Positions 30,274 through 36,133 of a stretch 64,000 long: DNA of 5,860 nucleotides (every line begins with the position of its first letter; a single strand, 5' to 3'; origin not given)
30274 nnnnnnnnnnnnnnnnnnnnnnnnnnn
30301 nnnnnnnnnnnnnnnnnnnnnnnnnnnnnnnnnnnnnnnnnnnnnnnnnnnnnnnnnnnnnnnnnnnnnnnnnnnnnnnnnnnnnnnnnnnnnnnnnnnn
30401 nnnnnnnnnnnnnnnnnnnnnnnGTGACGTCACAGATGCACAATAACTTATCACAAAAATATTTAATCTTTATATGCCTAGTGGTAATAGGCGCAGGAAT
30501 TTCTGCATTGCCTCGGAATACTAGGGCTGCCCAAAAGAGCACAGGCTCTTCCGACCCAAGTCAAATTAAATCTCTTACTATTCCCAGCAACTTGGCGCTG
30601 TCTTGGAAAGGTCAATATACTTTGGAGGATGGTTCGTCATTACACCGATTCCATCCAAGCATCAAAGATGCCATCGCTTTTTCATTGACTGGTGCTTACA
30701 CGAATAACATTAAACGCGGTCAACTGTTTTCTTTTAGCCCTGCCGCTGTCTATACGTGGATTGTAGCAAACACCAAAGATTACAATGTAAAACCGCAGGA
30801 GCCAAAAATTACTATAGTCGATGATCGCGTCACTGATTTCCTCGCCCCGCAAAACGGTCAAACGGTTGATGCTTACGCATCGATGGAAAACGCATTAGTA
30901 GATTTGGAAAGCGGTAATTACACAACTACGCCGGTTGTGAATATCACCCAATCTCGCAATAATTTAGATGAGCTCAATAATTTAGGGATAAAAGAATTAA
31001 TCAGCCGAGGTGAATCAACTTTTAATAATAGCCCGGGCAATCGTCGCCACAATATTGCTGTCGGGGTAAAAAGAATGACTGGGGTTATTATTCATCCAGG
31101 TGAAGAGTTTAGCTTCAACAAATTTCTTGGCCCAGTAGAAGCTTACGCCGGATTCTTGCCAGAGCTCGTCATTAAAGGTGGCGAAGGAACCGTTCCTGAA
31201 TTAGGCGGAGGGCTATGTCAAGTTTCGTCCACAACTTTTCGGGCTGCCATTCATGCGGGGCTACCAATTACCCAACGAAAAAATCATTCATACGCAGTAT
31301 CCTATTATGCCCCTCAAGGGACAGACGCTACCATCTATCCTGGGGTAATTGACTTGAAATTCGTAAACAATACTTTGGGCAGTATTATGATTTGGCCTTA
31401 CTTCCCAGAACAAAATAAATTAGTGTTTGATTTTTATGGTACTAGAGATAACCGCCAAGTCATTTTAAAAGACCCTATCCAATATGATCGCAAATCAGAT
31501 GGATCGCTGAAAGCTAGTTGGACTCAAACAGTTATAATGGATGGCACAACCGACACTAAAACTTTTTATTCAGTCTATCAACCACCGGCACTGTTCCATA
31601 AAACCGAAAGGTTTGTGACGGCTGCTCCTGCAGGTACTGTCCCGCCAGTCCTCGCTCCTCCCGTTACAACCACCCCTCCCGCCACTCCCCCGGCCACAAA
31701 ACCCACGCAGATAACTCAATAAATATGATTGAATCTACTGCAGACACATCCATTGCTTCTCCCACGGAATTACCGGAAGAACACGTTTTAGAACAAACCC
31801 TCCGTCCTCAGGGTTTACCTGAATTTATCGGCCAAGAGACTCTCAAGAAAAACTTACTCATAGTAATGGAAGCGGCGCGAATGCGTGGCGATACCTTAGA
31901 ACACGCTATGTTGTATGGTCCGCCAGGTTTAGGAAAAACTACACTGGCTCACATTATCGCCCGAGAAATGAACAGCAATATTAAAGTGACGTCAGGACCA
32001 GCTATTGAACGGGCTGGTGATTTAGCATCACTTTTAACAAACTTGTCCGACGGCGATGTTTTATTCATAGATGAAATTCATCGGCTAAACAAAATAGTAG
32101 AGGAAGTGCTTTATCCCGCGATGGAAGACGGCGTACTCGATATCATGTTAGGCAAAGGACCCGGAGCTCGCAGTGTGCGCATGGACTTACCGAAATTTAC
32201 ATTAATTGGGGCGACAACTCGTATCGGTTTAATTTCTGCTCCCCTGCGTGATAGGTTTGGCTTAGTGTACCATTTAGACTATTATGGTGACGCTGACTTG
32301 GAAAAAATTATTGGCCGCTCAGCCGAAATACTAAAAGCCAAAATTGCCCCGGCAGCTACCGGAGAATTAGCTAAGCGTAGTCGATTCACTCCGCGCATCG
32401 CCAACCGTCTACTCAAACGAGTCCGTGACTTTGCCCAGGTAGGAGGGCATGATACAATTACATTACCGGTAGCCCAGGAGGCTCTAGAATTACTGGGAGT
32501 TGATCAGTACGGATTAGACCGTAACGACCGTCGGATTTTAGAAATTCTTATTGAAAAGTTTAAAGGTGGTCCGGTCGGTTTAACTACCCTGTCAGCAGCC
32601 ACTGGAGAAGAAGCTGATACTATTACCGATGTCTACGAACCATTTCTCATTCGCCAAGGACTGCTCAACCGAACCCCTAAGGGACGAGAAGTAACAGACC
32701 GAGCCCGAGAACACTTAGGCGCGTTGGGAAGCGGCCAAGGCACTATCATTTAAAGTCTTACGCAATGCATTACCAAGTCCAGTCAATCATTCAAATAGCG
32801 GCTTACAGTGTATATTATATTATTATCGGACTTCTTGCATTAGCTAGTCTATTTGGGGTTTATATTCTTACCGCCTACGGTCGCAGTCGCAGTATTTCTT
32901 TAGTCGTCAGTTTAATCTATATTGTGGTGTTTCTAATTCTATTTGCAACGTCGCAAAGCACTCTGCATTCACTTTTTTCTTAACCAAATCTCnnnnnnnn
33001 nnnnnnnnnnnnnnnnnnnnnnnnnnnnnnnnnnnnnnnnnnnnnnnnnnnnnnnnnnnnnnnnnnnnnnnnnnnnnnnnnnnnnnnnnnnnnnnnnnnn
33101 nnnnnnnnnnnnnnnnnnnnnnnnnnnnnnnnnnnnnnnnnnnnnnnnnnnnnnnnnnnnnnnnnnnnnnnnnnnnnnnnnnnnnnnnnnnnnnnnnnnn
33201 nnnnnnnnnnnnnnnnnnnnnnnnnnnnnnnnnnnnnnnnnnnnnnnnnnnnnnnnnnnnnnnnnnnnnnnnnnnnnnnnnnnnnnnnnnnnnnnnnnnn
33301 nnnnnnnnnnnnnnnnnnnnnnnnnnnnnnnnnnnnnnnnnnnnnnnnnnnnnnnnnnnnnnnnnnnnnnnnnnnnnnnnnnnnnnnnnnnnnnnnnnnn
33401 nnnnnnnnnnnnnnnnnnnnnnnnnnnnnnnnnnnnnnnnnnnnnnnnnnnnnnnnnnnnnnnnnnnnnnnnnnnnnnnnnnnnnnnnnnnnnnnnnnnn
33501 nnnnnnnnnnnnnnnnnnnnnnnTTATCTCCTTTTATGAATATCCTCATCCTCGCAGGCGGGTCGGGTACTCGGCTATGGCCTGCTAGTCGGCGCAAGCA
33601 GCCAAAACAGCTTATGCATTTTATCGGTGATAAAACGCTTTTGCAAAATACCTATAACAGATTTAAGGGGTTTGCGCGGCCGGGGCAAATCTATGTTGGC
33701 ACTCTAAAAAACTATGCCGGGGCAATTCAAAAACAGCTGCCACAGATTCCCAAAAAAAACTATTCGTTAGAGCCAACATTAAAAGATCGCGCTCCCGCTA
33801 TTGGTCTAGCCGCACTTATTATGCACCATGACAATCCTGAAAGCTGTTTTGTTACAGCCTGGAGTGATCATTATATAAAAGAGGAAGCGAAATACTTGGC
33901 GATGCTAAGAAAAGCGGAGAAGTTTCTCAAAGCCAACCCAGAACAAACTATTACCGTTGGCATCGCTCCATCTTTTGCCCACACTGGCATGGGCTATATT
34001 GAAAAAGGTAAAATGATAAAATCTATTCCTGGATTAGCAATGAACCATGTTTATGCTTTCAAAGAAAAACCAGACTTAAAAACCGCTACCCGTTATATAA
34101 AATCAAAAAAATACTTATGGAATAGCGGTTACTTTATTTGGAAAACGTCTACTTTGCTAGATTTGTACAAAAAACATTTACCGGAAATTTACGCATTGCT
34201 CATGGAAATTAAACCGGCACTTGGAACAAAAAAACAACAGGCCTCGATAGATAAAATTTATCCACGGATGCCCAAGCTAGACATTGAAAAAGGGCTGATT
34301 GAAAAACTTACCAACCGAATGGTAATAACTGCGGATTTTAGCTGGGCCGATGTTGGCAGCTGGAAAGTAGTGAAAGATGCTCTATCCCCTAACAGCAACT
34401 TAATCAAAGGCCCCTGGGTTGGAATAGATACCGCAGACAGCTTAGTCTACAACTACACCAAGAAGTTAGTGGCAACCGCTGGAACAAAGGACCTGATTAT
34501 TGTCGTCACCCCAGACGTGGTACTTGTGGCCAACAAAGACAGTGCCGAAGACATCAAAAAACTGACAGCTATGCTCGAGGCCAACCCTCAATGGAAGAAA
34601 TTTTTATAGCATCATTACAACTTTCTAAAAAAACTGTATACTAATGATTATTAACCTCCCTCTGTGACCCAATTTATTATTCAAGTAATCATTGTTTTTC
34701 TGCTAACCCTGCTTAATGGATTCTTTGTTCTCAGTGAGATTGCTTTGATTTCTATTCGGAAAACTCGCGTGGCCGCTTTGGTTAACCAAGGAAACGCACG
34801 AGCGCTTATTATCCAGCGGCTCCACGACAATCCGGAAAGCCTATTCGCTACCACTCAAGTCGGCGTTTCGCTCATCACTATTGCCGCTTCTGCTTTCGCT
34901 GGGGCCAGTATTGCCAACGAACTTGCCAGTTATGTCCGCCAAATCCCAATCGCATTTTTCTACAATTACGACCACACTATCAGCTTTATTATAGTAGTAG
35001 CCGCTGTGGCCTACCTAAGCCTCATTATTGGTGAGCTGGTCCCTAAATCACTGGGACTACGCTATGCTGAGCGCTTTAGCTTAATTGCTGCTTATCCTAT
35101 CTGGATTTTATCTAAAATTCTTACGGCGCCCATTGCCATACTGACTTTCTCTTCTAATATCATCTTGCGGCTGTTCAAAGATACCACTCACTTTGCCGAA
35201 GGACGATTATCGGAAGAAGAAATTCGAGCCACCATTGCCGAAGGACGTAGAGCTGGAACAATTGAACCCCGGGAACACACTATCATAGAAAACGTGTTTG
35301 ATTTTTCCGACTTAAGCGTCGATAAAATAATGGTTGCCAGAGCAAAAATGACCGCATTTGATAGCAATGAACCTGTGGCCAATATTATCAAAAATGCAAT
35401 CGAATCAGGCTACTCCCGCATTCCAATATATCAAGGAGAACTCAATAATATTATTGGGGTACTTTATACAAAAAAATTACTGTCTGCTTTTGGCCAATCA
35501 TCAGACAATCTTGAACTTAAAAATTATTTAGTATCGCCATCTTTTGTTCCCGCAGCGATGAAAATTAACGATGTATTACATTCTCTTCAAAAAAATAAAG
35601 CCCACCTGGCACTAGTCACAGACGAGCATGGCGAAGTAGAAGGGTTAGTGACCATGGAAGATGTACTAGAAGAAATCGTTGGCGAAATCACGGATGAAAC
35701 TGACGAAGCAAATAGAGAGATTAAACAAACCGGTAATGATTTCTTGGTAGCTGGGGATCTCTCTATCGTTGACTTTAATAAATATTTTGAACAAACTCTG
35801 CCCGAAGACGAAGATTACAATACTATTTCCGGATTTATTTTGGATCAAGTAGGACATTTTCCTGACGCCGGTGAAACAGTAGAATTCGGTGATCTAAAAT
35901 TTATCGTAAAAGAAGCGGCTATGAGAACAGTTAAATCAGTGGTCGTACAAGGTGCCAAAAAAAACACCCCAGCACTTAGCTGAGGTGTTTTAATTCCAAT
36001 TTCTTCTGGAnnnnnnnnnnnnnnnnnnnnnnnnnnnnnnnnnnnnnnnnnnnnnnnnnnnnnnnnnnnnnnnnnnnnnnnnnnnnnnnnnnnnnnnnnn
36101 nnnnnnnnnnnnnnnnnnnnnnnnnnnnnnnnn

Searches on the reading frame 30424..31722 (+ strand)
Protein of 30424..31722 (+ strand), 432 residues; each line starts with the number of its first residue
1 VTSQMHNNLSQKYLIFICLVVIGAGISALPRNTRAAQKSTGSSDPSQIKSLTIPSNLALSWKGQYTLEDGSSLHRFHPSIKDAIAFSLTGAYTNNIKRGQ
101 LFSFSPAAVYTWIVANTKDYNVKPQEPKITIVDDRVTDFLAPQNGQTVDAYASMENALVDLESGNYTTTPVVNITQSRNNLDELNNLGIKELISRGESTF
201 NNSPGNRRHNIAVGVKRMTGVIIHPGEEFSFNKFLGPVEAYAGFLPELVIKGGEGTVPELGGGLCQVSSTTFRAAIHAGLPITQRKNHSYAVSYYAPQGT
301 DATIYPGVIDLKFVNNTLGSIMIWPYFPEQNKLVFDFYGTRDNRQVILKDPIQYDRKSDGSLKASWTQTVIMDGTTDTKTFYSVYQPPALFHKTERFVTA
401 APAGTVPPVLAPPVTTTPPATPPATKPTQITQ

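Call 51: search_protein_families(library=pfam, proteins=[window:30424-31722:+], max_evalue=0.00001)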
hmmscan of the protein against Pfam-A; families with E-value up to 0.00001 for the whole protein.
window:30424-31722:+ (432 aa): 1 family
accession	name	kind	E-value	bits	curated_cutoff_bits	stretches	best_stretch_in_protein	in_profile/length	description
PF04294.18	VanW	-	5.8e-40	136.2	27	1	206-337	1-129/130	VanW like protein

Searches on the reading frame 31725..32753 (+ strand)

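Call 51: search_protein_families(library=pfam, proteins=[window:31725-32753:+], max_evalue=0.00001)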
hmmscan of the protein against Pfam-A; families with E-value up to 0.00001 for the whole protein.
window:31725-32753:+ (342 aa): 6 families
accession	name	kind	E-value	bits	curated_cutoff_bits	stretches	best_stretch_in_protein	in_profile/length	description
PF05496.18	RuvB_N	-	4.1e-76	254.6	27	1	26-184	1-159/159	Holliday junction DNA helicase RuvB P-loop domain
PF17864.7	AAA_lid_4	-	6.9e-28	96.7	27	1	187-260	1-74/74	RuvB AAA lid domain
PF05491.19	RuvB_C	-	2.4e-25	88.7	24.7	1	261-331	1-71/72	RuvB C-terminal winged helix domain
PF00004.35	AAA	-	2.2e-20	73.9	21.2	1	62-184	2-129/131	ATPase family associated with various cellular activities (AAA)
PF07728.20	AAA_5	-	4.2e-10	40.2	22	1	61-178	2-139/139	AAA domain (dynein-related subfamily)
PF13191.12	AAA_16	-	3.5e-06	28.1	32.6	0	33-96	1-63/167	AAA ATPase domain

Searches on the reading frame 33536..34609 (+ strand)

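Call 51: search_protein_families(library=pfam, proteins=[window:33536-34609:+], max_evalue=0.00001)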
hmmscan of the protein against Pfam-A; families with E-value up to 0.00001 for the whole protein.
window:33536-34609:+ (357 aa): 3 families
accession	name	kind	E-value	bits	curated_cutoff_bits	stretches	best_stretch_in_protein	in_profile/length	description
PF00483.29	NTP_transferase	-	1.2e-32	113.8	21.2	1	4-280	3-236/245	Nucleotidyl transferase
PF22640.1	ManC_GMP_beta-helix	-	2.4e-13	50.2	27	1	294-343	3-51/55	MannoseP isomerase/GMP-like beta-helix domain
PF12804.13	NTP_transf_3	-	8.6e-06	26.5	27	0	4-108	2-93/160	MobA-like NTP transferase domain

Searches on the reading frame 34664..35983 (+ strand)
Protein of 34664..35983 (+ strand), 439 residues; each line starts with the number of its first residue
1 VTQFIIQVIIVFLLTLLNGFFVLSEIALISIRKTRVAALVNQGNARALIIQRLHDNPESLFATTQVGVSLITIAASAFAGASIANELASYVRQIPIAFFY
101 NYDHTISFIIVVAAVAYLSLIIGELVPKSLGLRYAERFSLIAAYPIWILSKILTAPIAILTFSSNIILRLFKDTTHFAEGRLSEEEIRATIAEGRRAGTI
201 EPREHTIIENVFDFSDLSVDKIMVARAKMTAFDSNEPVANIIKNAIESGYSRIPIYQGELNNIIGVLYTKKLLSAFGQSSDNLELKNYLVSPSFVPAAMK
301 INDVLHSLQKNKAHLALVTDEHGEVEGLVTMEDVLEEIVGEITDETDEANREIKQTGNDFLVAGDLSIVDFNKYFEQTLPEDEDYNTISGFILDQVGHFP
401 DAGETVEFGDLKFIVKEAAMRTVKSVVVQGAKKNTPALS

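Call 51: search_protein_families(library=pfam, proteins=[window:34664-35983:+], max_evalue=0.00001)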
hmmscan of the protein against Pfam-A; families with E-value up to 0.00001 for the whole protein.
window:34664-35983:+ (439 aa): 3 families
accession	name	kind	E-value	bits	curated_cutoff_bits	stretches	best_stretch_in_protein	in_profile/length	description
PF01595.25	CNNM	-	3e-44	151.3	28.4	1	9-204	2-181/181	Cyclin M transmembrane N-terminal domain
PF03471.22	CorC_HlyC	-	1.1e-19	70.6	27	1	354-428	2-77/81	Transporter associated domain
PF00571.33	CBS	-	1.2e-11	45.2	24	1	294-339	11-56/57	CBS domain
